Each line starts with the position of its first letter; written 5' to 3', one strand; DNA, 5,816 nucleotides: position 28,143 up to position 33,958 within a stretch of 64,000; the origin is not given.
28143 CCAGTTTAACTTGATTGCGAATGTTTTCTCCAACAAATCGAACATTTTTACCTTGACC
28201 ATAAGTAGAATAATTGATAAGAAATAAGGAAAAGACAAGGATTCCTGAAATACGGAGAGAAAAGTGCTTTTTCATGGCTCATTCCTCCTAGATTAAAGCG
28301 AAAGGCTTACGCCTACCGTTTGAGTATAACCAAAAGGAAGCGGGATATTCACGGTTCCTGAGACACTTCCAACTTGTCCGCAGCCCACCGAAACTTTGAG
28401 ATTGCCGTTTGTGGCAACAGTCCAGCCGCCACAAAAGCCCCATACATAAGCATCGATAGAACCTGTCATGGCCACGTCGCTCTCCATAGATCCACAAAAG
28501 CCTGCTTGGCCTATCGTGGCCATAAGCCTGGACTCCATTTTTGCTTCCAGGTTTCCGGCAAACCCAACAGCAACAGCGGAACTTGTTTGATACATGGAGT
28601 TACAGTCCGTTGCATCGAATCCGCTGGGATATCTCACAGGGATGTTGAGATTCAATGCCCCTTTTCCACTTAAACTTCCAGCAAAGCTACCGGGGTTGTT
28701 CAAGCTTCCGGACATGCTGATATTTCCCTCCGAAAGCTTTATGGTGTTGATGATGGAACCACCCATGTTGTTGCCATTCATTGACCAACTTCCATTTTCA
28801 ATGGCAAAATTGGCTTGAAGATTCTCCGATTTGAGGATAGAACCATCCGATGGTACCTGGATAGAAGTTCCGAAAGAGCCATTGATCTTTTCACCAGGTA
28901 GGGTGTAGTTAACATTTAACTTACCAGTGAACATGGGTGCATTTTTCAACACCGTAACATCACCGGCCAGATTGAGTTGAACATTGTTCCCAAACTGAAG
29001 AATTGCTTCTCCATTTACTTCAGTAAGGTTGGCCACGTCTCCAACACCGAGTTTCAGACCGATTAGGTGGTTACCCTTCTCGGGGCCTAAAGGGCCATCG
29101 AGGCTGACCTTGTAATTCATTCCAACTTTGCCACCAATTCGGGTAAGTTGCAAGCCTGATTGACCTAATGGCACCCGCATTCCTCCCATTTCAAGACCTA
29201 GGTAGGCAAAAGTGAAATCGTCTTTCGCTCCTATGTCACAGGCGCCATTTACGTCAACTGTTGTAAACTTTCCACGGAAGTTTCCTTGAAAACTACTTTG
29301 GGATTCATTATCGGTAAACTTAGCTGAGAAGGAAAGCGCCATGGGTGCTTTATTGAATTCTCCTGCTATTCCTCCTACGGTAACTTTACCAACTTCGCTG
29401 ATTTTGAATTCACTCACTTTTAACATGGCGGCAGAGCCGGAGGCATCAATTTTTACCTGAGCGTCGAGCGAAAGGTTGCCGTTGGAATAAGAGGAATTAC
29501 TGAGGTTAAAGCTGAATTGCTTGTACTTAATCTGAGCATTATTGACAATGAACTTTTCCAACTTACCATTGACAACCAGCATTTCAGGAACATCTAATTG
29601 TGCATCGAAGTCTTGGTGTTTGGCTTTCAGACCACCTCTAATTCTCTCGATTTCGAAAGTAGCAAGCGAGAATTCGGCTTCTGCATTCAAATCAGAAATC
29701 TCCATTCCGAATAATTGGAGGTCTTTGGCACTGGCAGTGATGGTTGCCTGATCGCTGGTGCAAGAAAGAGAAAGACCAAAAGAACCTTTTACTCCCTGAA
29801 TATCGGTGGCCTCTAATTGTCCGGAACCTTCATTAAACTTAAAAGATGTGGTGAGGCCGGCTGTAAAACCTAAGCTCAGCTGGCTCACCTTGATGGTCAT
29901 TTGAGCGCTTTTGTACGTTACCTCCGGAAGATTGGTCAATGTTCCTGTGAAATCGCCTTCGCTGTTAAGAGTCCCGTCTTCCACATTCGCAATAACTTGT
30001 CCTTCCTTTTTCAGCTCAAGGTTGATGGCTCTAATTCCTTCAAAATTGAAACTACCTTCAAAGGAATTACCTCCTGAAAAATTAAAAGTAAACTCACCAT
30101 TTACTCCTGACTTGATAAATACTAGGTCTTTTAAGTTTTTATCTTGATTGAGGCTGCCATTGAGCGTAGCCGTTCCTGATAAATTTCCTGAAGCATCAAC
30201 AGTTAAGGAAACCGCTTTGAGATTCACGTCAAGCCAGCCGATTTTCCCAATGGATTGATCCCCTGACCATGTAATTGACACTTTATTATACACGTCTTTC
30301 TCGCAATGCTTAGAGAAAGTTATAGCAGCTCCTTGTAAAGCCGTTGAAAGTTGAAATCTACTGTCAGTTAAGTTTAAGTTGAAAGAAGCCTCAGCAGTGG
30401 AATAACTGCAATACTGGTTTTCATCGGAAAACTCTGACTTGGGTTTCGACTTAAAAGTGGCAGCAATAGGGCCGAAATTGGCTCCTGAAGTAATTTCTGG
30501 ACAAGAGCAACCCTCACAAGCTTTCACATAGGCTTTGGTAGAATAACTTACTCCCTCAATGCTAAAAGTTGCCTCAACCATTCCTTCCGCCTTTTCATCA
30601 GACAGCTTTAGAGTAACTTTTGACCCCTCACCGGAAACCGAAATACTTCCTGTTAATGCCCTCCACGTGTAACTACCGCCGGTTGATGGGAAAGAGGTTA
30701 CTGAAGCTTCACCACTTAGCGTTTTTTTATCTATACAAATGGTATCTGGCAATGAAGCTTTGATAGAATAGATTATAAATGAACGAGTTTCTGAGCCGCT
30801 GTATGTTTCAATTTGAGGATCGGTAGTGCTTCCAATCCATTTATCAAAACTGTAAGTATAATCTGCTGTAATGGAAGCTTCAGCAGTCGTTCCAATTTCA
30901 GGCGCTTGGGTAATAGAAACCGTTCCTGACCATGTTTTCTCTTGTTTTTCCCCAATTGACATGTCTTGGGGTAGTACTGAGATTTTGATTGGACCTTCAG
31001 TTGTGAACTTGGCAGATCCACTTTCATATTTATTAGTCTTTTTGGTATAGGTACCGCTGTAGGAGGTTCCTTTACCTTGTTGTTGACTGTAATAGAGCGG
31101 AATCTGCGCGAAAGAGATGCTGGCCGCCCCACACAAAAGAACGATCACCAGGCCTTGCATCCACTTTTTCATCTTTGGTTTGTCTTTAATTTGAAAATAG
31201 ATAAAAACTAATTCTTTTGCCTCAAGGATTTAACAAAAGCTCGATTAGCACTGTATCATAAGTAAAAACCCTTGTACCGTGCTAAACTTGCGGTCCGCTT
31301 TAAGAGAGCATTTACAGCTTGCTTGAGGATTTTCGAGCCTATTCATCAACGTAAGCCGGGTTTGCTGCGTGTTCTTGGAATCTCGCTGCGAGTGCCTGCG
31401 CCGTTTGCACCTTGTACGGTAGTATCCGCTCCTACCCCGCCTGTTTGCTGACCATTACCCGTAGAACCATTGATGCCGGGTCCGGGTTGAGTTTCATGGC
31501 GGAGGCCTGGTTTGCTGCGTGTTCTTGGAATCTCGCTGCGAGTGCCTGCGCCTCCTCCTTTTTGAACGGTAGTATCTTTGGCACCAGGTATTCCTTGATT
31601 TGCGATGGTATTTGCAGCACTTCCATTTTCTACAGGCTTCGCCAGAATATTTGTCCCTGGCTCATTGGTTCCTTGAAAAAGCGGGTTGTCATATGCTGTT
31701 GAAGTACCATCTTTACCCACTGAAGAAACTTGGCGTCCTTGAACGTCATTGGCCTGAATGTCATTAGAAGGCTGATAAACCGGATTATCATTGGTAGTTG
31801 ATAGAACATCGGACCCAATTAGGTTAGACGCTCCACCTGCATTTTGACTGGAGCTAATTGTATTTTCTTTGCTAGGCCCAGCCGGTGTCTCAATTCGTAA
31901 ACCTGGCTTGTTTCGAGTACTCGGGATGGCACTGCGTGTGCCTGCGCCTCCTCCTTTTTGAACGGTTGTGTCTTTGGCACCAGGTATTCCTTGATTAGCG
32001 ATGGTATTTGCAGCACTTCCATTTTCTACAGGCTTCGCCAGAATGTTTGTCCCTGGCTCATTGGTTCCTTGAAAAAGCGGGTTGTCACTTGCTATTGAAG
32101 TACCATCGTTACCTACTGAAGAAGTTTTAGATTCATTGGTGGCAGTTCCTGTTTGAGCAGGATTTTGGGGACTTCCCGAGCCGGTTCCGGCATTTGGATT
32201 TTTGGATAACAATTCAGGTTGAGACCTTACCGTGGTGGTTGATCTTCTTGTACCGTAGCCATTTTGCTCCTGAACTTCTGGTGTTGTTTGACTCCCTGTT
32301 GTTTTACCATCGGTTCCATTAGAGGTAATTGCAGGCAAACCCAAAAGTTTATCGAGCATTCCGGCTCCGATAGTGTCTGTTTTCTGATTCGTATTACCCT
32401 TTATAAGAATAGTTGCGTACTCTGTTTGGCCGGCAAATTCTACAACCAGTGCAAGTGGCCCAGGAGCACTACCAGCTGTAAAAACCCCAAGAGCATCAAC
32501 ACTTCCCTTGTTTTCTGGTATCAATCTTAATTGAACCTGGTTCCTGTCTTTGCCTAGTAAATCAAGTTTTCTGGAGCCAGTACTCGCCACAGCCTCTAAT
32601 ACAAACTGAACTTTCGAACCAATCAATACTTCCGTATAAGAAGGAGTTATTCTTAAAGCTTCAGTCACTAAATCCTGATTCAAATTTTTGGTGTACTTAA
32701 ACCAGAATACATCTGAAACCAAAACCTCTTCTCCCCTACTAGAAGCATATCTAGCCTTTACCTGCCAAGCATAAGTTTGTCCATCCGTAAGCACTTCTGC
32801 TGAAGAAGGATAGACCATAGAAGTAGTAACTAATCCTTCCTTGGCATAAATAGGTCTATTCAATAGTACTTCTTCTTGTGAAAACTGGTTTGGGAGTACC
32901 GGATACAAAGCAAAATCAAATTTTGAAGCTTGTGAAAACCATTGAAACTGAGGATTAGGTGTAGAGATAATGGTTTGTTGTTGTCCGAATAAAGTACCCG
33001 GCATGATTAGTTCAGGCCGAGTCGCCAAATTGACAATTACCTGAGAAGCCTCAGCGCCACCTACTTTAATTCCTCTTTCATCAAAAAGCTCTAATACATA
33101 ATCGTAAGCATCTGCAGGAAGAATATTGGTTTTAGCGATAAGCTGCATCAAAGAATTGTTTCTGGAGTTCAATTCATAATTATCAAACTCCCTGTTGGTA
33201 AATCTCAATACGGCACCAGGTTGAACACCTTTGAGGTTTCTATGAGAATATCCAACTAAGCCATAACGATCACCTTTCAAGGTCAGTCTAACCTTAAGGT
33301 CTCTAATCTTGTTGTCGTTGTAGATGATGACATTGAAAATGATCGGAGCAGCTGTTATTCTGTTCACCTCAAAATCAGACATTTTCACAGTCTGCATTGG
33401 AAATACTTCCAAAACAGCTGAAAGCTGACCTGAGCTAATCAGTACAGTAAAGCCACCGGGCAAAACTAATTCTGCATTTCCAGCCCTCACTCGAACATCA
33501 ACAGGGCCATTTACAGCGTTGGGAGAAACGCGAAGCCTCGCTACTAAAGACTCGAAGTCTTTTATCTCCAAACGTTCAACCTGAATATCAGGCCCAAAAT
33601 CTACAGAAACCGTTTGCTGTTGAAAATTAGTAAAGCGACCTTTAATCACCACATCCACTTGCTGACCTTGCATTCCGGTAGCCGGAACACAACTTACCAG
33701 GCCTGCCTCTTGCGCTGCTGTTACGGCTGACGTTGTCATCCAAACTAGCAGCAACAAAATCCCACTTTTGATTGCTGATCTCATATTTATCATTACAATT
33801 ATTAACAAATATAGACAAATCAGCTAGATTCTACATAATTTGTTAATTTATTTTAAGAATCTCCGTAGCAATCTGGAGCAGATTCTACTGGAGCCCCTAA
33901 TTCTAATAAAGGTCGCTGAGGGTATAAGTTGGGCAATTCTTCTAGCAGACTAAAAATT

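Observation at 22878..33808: Uncharacterised five-gene envelope cluster: three large secreted proteins followed by a 700-aa barrel-like protein and an Omp85/TamA/TpsB-like transporter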

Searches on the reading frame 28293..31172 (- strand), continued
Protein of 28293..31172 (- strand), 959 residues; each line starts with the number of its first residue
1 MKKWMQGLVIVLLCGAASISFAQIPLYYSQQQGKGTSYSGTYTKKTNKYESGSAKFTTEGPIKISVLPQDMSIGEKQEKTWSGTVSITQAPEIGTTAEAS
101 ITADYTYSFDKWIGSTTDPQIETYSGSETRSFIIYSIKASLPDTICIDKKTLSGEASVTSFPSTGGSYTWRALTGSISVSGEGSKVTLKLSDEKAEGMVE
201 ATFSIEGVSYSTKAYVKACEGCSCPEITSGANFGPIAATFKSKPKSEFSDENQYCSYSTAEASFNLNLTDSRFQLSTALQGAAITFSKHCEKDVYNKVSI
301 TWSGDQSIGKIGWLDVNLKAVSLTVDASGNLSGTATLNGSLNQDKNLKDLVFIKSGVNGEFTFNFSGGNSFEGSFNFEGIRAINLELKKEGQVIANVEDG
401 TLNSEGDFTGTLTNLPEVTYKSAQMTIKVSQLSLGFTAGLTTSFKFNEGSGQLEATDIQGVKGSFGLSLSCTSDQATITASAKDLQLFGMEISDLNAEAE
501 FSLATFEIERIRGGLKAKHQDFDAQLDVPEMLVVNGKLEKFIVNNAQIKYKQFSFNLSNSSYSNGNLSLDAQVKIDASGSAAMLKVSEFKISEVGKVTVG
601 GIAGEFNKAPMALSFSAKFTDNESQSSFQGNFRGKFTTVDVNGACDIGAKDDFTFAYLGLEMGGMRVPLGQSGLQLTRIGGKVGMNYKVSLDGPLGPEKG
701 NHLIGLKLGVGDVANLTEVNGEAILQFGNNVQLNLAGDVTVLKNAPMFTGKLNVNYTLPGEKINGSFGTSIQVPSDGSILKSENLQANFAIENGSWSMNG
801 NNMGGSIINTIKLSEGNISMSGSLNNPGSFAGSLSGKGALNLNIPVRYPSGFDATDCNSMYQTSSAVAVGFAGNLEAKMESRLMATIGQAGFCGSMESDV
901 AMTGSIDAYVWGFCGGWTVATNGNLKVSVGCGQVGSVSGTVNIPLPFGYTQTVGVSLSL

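Call 105: search_protein_families(library=phrogs, proteins=[window:28293-31172:-], max_evalue=0.01)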
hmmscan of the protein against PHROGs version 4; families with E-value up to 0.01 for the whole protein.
window:28293-31172:- (959 aa): 0 families

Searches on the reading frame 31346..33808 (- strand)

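Call 4: search_protein_families(library=pfam, proteins=[window:31346-33808:-], max_evalue=0.1)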
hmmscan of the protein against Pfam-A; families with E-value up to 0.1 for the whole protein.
window:31346-33808:- (820 aa): 1 family
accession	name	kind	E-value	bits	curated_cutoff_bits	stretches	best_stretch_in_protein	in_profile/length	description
PF06051.17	DUF928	-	0.041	14.1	26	0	279-354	27-97/184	Domain of Unknown Function (DUF928)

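Call 5: search_protein_families(library=ncbifam, proteins=[window:31346-33808:-], max_evalue=0.1)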
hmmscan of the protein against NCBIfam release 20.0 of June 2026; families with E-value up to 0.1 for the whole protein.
window:31346-33808:- (820 aa): 1 family
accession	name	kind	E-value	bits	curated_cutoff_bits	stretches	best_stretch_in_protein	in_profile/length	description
NF001754.0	PRK00481.1-4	equivalog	0.014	14.5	252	0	738-771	10-43/244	NAD-dependent protein deacylase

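Call 104: search_protein_families(library=padloc, proteins=[window:31346-33793:-], max_evalue=0.01)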
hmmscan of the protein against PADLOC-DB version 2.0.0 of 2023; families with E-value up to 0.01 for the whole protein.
window:31346-33793:- (815 aa): 0 families

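Call 105: search_protein_families(library=phrogs, proteins=[window:31346-33793:-], max_evalue=0.01)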
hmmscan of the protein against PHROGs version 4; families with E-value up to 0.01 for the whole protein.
window:31346-33793:- (815 aa): 0 families

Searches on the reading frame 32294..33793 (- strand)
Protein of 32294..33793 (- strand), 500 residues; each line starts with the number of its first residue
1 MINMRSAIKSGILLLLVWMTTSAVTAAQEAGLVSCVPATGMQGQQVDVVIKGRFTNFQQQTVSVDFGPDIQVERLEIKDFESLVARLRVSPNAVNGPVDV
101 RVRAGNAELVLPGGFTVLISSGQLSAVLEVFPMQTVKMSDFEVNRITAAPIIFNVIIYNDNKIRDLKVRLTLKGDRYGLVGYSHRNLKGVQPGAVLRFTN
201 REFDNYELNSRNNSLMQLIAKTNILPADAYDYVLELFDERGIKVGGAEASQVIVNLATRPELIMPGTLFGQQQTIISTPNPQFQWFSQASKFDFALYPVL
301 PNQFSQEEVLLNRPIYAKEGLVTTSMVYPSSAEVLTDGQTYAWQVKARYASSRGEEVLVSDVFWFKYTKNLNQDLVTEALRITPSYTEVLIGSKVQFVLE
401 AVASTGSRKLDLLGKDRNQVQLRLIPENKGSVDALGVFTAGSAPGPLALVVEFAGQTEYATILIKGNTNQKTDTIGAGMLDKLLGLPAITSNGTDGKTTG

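Call 60: search_protein_families(library=pfam, alignment_id=A3, max_evalue=1)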
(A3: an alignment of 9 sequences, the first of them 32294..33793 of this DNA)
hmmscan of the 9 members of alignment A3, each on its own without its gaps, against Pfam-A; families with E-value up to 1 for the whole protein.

A. member 1, window:32294-33793:- (500 aa): 2 families
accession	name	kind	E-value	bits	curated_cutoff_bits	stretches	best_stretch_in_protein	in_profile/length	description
PF06051.17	DUF928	-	0.015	15.5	26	1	274-349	27-97/184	Domain of Unknown Function (DUF928)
PF14922.11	FWWh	-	0.17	12.2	25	1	347-394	35-85/150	Protein of unknown function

B. families by the number of members that match (of 9 scanned): 13 families
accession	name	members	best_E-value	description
PF06051.17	DUF928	5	0.0017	Domain of Unknown Function (DUF928)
PF09099.16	Qn_am_d_aIII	3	0.0058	Quinohemoprotein amine dehydrogenase, alpha subunit domain III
PF25788.1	Ig_Rha78A_N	3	0.023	Rha78A-like, N-terminal immunoglobulin domain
PF02368.24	Big_2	1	0.0043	Bacterial Ig-like domain (group 2)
PF21898.1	Sarcolamban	1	0.015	Sarcolamban protein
PF03886.18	ABC_trans_aux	1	0.025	ABC-type transport auxiliary lipoprotein component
PF24614.1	Tf2-1_C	1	0.035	Transposon Tf2-1 polyprotein, C-terminal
PF12215.14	Glyco_hydr_116N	1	0.055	beta-glucosidase 2, glycosyl-hydrolase family 116 N-term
PF17541.7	TssC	1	0.074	Type VI secretion system, TssC, VipB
PF16656.11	Pur_ac_phosph_N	1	0.084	Purple acid Phosphatase, N-terminal domain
PF14922.11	FWWh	1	0.17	Protein of unknown function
PF10633.15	NPCBM_assoc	1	0.51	NPCBM-associated, NEW3 domain of alpha-galactosidase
PF14352.11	DUF4402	1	0.61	Domain of unknown function (DUF4402)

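Call 76: search_solved_structures(query=A3, max_evalue=1)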
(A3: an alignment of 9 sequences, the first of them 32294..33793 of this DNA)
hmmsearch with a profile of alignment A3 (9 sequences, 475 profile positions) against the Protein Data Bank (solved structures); distinct sequences matched with E-value up to 1: 3.
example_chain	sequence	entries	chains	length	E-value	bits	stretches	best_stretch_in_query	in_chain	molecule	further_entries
7quz_AAA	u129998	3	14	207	0.00059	21.7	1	365-456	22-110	Beta-1,3-glucanase bglH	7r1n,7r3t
8gyr_A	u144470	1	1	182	0.15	13.8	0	368-422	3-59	Leptospira Immunoglobulin-like protein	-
8gyr_B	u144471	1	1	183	0.19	13.5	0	369-420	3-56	LigA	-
